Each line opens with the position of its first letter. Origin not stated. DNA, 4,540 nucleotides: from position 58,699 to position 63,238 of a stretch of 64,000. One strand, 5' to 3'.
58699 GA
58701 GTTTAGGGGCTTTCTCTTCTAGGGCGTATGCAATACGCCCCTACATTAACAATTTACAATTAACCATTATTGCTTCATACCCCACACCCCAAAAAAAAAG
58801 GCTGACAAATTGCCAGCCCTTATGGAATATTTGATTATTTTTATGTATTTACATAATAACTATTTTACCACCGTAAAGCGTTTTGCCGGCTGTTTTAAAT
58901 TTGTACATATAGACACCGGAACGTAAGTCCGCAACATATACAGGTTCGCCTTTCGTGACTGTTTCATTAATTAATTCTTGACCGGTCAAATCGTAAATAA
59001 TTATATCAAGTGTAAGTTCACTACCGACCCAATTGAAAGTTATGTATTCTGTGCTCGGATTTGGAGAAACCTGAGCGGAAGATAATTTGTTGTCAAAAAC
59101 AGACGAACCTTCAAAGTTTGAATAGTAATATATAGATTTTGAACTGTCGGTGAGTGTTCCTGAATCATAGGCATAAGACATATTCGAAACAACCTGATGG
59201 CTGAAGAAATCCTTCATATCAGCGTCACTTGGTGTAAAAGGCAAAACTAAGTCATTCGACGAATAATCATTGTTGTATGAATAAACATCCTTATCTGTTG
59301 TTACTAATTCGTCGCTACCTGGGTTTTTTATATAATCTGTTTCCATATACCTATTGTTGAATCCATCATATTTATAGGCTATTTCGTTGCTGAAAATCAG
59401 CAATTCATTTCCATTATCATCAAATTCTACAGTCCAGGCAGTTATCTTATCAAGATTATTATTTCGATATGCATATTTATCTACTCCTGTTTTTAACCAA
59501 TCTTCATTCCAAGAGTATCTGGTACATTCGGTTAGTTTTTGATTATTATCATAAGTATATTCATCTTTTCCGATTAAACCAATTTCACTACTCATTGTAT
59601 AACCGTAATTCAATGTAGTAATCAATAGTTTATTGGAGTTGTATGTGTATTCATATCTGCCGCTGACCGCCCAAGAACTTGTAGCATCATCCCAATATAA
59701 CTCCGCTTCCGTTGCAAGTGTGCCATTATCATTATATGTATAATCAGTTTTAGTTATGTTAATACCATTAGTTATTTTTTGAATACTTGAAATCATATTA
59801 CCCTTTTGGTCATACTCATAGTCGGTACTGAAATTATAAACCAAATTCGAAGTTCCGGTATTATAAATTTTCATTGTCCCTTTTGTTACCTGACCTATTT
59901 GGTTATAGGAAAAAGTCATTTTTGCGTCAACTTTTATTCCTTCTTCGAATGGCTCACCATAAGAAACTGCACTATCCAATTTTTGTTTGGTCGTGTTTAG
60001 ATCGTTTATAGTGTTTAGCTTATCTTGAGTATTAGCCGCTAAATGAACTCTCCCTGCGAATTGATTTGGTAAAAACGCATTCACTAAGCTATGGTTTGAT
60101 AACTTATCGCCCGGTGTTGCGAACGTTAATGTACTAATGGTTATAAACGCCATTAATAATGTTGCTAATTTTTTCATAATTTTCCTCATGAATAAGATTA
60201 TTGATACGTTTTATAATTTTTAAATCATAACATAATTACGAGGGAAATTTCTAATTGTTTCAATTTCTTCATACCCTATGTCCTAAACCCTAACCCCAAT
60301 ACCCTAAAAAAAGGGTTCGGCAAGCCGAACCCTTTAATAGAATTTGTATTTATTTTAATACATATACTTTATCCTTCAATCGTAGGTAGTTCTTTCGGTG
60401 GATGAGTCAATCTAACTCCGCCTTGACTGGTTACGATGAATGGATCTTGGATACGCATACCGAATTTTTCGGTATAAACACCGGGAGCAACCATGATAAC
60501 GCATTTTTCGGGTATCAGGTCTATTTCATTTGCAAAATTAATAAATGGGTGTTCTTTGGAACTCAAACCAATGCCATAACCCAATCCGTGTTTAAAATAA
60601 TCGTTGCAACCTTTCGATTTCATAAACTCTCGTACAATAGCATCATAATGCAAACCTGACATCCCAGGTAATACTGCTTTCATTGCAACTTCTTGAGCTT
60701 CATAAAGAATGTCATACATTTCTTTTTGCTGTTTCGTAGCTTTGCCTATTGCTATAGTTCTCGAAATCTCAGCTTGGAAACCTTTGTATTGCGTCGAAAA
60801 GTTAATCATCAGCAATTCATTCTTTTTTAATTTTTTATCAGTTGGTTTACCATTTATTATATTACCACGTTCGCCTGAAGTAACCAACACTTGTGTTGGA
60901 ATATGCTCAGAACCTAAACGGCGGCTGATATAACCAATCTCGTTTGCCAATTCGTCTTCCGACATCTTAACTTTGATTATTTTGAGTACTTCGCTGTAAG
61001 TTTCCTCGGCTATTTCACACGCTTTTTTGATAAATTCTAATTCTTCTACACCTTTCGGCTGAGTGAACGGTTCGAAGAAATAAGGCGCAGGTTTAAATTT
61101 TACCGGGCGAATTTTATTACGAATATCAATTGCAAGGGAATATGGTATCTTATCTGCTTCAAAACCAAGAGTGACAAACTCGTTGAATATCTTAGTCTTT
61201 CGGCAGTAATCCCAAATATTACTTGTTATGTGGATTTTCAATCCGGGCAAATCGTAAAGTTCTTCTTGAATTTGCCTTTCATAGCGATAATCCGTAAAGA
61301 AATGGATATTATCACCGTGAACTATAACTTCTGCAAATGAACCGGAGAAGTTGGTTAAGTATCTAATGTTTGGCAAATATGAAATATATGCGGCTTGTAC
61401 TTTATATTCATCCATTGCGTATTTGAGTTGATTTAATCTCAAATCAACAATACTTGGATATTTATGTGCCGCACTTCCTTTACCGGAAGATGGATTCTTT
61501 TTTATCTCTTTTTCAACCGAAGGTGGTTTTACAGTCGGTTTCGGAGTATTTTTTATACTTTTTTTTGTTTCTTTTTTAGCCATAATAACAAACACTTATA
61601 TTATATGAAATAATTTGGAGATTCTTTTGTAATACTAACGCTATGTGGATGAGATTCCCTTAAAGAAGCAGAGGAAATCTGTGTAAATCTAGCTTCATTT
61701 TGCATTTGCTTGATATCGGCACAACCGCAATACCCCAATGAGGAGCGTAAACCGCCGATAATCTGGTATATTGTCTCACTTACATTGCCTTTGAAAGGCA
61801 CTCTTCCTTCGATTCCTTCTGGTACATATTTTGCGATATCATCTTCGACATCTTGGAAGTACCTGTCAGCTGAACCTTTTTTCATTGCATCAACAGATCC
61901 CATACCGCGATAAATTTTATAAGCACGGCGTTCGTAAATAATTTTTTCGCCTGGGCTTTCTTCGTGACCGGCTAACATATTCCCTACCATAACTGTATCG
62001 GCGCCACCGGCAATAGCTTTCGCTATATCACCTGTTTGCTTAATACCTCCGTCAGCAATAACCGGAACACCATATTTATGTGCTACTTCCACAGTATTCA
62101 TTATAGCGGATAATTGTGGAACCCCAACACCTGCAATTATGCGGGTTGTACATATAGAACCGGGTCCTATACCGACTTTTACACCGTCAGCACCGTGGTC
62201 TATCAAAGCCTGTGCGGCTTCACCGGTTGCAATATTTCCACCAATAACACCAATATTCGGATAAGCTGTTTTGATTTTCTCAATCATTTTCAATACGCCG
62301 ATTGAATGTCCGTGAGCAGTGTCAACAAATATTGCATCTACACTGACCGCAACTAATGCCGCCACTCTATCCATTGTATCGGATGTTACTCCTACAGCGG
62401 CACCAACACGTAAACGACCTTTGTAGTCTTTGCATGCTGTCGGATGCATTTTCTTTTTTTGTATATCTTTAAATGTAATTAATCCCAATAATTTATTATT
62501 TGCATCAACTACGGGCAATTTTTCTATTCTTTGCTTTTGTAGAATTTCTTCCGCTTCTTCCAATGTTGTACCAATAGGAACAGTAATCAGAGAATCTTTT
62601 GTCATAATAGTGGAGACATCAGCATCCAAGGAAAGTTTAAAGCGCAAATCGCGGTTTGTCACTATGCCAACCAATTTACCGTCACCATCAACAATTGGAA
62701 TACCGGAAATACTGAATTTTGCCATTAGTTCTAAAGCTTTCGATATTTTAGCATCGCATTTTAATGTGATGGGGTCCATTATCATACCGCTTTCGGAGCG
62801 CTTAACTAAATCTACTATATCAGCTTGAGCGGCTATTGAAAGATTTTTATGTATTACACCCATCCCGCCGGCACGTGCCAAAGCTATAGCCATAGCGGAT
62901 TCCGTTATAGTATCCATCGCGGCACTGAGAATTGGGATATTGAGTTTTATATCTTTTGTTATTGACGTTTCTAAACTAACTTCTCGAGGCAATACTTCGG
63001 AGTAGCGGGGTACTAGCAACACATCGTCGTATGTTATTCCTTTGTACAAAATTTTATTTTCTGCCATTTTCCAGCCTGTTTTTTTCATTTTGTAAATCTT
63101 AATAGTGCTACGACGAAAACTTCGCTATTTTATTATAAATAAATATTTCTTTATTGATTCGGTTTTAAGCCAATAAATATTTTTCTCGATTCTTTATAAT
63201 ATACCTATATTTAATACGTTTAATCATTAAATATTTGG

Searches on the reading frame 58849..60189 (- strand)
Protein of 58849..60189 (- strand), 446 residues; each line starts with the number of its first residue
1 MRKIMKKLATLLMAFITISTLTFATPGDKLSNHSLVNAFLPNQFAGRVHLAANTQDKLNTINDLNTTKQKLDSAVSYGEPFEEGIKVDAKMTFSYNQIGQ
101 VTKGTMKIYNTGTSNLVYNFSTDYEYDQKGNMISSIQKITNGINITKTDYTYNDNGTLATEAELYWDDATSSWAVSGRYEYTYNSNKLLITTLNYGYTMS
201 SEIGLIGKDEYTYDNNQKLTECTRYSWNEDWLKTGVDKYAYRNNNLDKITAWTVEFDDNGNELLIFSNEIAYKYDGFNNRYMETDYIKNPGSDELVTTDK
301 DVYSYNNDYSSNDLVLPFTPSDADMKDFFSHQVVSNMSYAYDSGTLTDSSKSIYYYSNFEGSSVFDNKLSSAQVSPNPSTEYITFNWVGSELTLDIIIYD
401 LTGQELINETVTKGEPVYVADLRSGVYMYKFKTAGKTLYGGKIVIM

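Call 8: search_protein_families(library=pfam, proteins=[window:58849-60189:-], max_evalue=0.001)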
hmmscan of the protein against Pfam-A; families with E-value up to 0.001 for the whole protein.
window:58849-60189:- (446 aa): 1 family
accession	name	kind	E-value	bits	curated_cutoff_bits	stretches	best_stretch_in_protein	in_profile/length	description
PF18962.6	Por_Secre_tail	-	9.5e-08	32.7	27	1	375-445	2-75/75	Secretion system C-terminal sorting domain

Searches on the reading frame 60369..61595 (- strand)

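Call 8: search_protein_families(library=pfam, proteins=[window:60369-61595:-], max_evalue=0.001)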
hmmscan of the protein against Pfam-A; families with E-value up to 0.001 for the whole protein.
window:60369-61595:- (408 aa): 2 families
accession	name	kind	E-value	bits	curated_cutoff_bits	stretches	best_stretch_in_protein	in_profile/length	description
PF00557.29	Peptidase_M24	-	1.4e-46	159.3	23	1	188-389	2-207/208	Metallopeptidase family M24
PF01321.24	Creatinase_N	-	3.6e-15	57.1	22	1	53-172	1-120/128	Creatinase/Prolidase N-terminal domain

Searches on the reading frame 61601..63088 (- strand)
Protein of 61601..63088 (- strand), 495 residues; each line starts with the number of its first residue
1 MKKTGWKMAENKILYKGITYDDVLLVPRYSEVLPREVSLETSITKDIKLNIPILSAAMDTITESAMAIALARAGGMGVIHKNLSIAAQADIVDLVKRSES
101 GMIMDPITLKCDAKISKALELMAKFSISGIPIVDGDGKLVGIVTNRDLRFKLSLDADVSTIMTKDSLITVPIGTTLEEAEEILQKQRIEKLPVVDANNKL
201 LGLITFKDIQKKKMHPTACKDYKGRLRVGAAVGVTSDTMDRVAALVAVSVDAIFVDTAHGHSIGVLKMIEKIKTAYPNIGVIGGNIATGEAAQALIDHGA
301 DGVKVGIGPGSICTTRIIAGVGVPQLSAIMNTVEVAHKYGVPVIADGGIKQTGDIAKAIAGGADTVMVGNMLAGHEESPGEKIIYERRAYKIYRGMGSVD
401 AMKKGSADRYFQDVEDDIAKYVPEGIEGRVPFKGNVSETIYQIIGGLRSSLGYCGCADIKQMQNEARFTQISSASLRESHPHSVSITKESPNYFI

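Call 68: search_protein_families(library=pfam, proteins=[window:61601-63088:-], max_evalue=0.01)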
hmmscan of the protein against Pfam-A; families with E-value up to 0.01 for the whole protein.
window:61601-63088:- (495 aa): 8 families
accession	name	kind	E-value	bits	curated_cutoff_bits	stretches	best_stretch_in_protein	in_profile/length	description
PF00478.31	IMPDH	-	4e-158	526.4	25.6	1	17-482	1-345/345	IMP dehydrogenase / GMP reductase domain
PF00571.33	CBS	-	2e-27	95.7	24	2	103-151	4-54/57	CBS domain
PF03060.21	NMO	-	6.9e-07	29.4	28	1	281-383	138-236/331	Nitronate monooxygenase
PF01070.24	FMN_dh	-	9.2e-07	28.6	24.9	1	269-372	210-305/350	FMN-dependent dehydrogenase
PF01207.24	Dus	-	0.00037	20.2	20.4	0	334-371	178-216/311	Dihydrouridine synthase (Dus)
PF00977.27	His_biosynth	-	0.0047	16.8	23.6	1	330-372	180-222/228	Histidine biosynthesis protein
PF01645.23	Glu_synthase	-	0.0052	16.4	20.4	1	295-370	224-305/369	Conserved region in glutamate synthase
PF01884.23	PcrB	-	0.006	16.5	23.9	0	341-377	181-216/226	PcrB family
